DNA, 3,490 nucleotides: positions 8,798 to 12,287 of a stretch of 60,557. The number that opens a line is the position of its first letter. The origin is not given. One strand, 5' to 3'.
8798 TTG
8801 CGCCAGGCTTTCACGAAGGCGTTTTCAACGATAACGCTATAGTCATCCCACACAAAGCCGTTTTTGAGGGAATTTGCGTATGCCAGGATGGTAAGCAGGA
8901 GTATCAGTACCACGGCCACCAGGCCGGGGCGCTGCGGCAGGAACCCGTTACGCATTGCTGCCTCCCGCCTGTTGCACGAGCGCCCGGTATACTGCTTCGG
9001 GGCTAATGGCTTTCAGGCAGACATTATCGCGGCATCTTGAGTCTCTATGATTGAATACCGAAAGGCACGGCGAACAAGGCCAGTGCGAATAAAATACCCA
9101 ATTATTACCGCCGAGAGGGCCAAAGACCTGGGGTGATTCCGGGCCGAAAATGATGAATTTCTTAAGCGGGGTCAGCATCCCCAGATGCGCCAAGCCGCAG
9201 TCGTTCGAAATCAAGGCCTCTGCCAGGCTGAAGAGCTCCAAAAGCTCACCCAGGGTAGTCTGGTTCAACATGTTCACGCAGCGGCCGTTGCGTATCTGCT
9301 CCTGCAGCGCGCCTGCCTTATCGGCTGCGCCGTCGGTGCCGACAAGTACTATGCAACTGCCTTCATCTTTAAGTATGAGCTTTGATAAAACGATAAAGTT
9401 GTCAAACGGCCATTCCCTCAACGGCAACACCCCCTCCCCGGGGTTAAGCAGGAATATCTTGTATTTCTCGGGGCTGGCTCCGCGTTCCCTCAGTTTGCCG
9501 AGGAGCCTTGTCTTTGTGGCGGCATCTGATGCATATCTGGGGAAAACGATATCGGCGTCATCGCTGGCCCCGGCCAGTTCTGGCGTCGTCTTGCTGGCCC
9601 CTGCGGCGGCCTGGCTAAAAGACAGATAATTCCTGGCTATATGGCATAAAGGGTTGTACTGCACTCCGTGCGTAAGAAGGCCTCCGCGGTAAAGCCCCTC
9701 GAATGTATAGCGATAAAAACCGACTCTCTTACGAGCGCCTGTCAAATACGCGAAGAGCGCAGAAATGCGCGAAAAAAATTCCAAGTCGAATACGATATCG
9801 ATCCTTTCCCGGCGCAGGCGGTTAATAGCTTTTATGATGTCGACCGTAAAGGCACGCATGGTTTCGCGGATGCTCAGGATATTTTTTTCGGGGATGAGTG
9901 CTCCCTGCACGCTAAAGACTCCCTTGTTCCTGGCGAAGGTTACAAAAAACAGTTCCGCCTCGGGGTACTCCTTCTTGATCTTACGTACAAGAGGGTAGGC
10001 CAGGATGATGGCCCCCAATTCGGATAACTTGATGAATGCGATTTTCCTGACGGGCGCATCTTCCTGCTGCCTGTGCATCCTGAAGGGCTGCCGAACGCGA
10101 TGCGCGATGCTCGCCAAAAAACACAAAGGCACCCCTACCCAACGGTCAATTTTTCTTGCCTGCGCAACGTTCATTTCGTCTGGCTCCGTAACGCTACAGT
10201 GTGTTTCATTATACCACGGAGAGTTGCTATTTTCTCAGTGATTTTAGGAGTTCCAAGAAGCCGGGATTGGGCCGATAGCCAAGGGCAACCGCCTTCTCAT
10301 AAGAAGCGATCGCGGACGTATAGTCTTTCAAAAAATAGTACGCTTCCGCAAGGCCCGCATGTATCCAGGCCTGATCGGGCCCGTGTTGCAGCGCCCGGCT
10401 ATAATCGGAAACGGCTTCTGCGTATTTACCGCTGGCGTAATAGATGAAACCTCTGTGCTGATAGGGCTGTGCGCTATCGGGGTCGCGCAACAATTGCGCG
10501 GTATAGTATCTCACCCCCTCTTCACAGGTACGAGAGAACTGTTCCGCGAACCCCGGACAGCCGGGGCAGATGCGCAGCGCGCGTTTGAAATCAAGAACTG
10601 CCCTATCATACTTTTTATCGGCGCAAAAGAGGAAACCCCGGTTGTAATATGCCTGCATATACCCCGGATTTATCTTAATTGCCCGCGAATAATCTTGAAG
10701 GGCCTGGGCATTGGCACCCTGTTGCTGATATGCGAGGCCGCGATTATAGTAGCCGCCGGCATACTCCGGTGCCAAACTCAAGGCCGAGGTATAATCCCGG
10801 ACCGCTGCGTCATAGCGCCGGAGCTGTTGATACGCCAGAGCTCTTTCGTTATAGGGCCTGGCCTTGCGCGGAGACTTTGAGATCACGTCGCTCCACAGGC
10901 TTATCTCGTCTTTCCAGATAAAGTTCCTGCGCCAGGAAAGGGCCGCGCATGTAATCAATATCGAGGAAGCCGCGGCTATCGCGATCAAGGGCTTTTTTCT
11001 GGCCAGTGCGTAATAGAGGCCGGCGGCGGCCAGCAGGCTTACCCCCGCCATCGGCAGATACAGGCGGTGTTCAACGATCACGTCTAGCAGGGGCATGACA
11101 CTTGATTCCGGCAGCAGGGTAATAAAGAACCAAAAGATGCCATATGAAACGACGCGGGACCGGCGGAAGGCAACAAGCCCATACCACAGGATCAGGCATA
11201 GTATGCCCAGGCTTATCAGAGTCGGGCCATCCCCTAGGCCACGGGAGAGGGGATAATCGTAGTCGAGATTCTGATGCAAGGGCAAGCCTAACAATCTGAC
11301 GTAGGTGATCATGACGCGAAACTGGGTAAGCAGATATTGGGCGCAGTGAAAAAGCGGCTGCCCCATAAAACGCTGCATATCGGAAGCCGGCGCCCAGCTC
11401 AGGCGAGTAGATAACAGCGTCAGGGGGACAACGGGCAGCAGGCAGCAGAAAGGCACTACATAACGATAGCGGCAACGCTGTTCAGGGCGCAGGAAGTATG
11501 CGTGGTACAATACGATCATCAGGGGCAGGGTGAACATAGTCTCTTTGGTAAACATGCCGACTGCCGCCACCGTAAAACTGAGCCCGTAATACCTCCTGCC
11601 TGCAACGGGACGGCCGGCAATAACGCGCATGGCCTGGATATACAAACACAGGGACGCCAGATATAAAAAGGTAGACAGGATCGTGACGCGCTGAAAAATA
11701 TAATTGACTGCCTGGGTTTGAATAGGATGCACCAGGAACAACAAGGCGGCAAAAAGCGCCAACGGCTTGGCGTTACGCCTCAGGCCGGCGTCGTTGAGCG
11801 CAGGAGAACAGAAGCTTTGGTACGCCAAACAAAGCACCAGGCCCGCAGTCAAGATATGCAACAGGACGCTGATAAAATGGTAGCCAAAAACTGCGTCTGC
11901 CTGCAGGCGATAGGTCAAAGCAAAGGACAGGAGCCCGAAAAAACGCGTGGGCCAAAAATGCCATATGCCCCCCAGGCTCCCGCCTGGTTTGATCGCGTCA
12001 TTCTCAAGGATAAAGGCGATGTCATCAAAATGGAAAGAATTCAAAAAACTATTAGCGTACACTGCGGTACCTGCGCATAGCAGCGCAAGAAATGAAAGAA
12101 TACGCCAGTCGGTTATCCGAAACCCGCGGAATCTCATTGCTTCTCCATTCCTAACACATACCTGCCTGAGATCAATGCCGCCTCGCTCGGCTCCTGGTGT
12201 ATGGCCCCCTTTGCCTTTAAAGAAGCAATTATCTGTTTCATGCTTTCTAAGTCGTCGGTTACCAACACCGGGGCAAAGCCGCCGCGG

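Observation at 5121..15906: Array of four bacterial TMTC-like (GT-C + TPR) glycosyltransferase paralogs: a candidate multi-enzyme periplasmic protein glycosylation system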

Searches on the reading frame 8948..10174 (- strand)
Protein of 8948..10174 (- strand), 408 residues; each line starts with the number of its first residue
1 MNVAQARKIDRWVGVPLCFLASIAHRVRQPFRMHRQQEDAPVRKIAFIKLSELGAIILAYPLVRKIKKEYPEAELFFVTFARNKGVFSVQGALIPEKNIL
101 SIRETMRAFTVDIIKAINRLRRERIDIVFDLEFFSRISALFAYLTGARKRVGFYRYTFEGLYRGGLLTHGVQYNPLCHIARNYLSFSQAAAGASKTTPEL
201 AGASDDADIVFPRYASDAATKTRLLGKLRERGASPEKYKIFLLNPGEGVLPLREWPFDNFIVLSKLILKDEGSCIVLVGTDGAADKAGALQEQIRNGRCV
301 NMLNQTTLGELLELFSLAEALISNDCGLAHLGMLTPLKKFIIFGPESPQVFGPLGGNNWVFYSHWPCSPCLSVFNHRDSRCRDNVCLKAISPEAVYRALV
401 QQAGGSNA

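Call 4: search_protein_families(library=pfam, proteins=[window:8948-10174:-], max_evalue=0.01)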
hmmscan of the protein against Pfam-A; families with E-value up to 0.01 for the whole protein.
window:8948-10174:- (408 aa): 1 family
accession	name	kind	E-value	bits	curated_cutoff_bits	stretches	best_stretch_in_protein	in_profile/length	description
PF01075.23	Glyco_transf_9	-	1.5e-16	60.9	22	1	115-372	3-238/247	Glycosyltransferase family 9 (heptosyltransferase)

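Call 5: search_protein_families(library=ncbifam, proteins=[window:8948-10174:-], max_evalue=0.01)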
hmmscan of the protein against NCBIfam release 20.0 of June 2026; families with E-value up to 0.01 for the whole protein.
window:8948-10174:- (408 aa): 6 families
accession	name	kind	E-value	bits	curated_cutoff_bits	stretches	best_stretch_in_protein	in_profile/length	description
TIGR02195.1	heptsyl_trn_II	equivalog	3e-22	79.2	134.6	1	48-399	5-334/339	lipopolysaccharide heptosyltransferase II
TIGR02193.1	heptsyl_trn_I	equivalog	3.6e-16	59.3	185.3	1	44-358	1-296/320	lipopolysaccharide heptosyltransferase I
NF008162.0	PRK10916.1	equivalog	3.8e-11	42.8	569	1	44-356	2-300/348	ADP-heptose--LPS heptosyltransferase RfaF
TIGR02201.1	heptsyl_trn_III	equivalog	2e-09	37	170.2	1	45-362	2-305/344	putative lipopolysaccharide heptosyltransferase III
NF008204.0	PRK10964.1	equivalog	1.2e-05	24.6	437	1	271-361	209-297/322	lipopolysaccharide heptosyltransferase RfaC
NF007742.0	PRK10422.1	equivalog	0.00068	18.5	467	1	39-146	2-109/352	lipopolysaccharide core heptosyltransferase RfaQ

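Call 67: search_solved_structures(query=window:8948-10174:-, max_evalue=0.01, show_alignments=2)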
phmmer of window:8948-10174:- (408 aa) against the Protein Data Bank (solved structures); distinct sequences matched with E-value up to 0.01: 2.
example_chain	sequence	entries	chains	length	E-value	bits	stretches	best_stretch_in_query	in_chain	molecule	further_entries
1psw_A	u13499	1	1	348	3.8e-08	35.9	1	244-355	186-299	ADP-HEPTOSE LPS HEPTOSYLTRANSFERASE II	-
3tov_A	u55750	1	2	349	0.0029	19.8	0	249-356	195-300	Glycosyl transferase family 9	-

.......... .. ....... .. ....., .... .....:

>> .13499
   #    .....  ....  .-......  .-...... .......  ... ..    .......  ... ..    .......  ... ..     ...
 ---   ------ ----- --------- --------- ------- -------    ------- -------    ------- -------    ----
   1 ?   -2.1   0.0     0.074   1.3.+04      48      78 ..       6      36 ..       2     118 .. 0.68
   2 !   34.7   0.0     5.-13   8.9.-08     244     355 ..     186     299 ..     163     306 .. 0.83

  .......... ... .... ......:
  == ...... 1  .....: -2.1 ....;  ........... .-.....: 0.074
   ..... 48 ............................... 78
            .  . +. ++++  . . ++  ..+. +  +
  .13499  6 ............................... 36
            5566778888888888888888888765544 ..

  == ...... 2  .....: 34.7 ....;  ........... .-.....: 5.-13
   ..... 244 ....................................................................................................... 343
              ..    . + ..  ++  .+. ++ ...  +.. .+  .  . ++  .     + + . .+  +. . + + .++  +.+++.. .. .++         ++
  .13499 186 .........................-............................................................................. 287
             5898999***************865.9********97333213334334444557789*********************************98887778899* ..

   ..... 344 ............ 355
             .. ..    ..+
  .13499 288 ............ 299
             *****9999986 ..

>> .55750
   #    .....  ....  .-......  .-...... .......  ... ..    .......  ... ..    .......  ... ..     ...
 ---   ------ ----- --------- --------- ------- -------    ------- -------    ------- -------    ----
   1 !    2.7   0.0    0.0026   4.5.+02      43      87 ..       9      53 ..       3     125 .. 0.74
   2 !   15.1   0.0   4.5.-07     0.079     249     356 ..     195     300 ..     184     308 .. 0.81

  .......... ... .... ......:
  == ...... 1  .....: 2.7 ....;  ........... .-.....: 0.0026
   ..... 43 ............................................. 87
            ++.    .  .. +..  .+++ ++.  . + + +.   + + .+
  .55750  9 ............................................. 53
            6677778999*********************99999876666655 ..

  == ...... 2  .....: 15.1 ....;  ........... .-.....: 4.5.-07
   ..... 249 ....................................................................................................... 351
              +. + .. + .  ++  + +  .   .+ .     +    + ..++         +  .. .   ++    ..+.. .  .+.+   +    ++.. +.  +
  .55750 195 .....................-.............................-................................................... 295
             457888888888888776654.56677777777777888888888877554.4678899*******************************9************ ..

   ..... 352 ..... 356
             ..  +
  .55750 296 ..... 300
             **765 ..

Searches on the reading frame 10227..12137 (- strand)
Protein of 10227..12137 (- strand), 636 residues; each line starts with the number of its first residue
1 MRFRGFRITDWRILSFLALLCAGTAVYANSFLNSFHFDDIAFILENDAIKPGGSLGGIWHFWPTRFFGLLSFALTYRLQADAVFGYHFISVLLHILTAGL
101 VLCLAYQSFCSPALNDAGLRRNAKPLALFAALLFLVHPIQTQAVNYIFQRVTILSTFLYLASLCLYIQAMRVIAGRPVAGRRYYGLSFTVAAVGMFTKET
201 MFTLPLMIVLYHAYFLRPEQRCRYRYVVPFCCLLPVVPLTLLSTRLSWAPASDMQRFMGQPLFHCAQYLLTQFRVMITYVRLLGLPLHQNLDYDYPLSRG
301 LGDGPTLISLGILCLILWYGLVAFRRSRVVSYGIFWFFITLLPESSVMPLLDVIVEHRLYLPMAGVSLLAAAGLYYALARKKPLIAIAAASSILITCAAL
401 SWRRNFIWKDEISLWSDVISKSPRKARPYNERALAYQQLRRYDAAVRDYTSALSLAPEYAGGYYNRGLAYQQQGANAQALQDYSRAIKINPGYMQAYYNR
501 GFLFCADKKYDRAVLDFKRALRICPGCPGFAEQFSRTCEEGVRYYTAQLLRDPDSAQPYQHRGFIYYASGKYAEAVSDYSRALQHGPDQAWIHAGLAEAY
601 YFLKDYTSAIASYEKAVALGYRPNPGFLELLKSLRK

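Call 4: search_protein_families(library=pfam, proteins=[window:10227-12137:-], max_evalue=0.01)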
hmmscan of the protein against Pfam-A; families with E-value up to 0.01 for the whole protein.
window:10227-12137:- (636 aa): 19 families
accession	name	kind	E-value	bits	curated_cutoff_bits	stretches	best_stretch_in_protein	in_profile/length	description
PF00515.34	TPR_1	-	9.2e-35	117.5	27.8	5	462-493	3-34/34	Tetratricopeptide repeat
PF07719.23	TPR_2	-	7.3e-29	97.9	27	5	461-492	2-33/34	Tetratricopeptide repeat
PF13414.12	TPR_11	-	7.3e-28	96.4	26.8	3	565-601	3-39/42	TPR repeat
PF13181.12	TPR_8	-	4.3e-20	70.6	25.7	3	426-458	1-33/34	Tetratricopeptide repeat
PF13371.12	TPR_9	-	1.1e-16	61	35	4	539-590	12-63/73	Tetratricopeptide repeat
PF13431.12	TPR_17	-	1.5e-16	59.6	24.4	1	483-513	2-32/34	Tetratricopeptide repeat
PF13424.12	TPR_12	-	2.2e-16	60.3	30.1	3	559-619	6-74/77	Tetratricopeptide repeat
PF13432.12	TPR_16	-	2.9e-16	60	32.7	3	566-619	7-60/65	Tetratricopeptide repeat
PF13428.12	TPR_14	-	1.5e-13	50.4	23.5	1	559-598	4-43/44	Tetratricopeptide repeat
PF14559.12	TPR_19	-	1.1e-12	48.6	25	1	567-616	2-51/68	Tetratricopeptide repeat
PF13174.12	TPR_6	-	3.7e-07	30.8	26.3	0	463-491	3-31/33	Tetratricopeptide repeat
PF13374.12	TPR_10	-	2.4e-06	27.8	27.5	0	563-584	9-30/42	Tetratricopeptide repeat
PF13176.12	TPR_7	-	5.8e-06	26.4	27.9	0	594-622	3-31/36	Tetratricopeptide repeat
PF01239.28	PPTA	-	7e-05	22.8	29.5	0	478-505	3-30/32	Protein prenyltransferase alpha subunit repeat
PF03704.23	BTAD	-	0.00024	21.9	22.1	0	567-618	73-124/146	Bacterial transcriptional activator domain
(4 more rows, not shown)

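Call 5: search_protein_families(library=ncbifam, proteins=[window:10227-12137:-], max_evalue=0.01)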
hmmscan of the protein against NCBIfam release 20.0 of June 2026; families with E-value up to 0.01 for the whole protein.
window:10227-12137:- (636 aa): 18 families
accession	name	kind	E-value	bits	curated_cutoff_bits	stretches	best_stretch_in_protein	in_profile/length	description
NF040959.1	MamA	equivalog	4.2e-20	72.1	200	2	411-521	90-200/204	magnetosome protein MamA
TIGR02521.1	type_IV_pilW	equivalog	5.9e-18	65.3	154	2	426-522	31-127/234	type IV pilus biogenesis/stability protein PilW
TIGR02917.1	PEP_TPR_lipo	equivalog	6.4e-14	50.8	312.2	2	551-618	460-527/899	XrtA/PEP-CTERM system TPR-repeat protein PrsT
TIGR00990.1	3a0801s09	subfamily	1.1e-10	40.8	757.25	2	422-528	361-467/615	mitochondrial import receptor subunit TOM70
NF033762.1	social_mot_Tgl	equivalog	2.6e-10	40.1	225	1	440-536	114-209/252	social motility TPR repeat lipoprotein Tgl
NF008391.2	PRK11189.1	equivalog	2.6e-09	37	250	1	424-519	63-158/297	lipoprotein NlpI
NF011886.0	PRK15359.1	equivalog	4.1e-09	36.3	146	1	557-620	26-88/144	type III secretion system chaperone protein SscB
NF033758.1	gliding_GltE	equivalog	1.2e-08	34.4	225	1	460-518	290-349/411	adventurous gliding motility TPR repeat lipoprotein GltE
NF002725.1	PRK02603.1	equivalog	1.6e-08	34.8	143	1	421-505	30-117/173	photosystem I assembly protein Ycf3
NF033920.0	C39_PA2778_fam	equivalog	2.6e-08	33.6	150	2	413-513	144-243/255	PA2778 family cysteine peptidase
TIGR02552.1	LcrH_SycD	equivalog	1.3e-07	31.4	104.8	1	562-619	24-81/136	SycD/LcrH family type III secretion system chaperone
NF047371.1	FlcA_CTERM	equivalog_domain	2.1e-06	26.5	300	1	551-617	468-534/646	periplasmic flagellar collar protein FlcA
NF053607.1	CHU_0125_OmpA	equivalog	2.3e-06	26.4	620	1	557-623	20-86/639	CHU_0125 family OmpA-like outer membrane integrity protein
NF047558.1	TPR_END_plus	domain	1.1e-05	25.2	32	1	463-494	2-33/56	TPR end-of-group domain-containing protein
NF047507.1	TPR_BatC_Lepto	exception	0.00017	21.1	175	1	429-503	62-139/214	TPR repeat-containing protein BatC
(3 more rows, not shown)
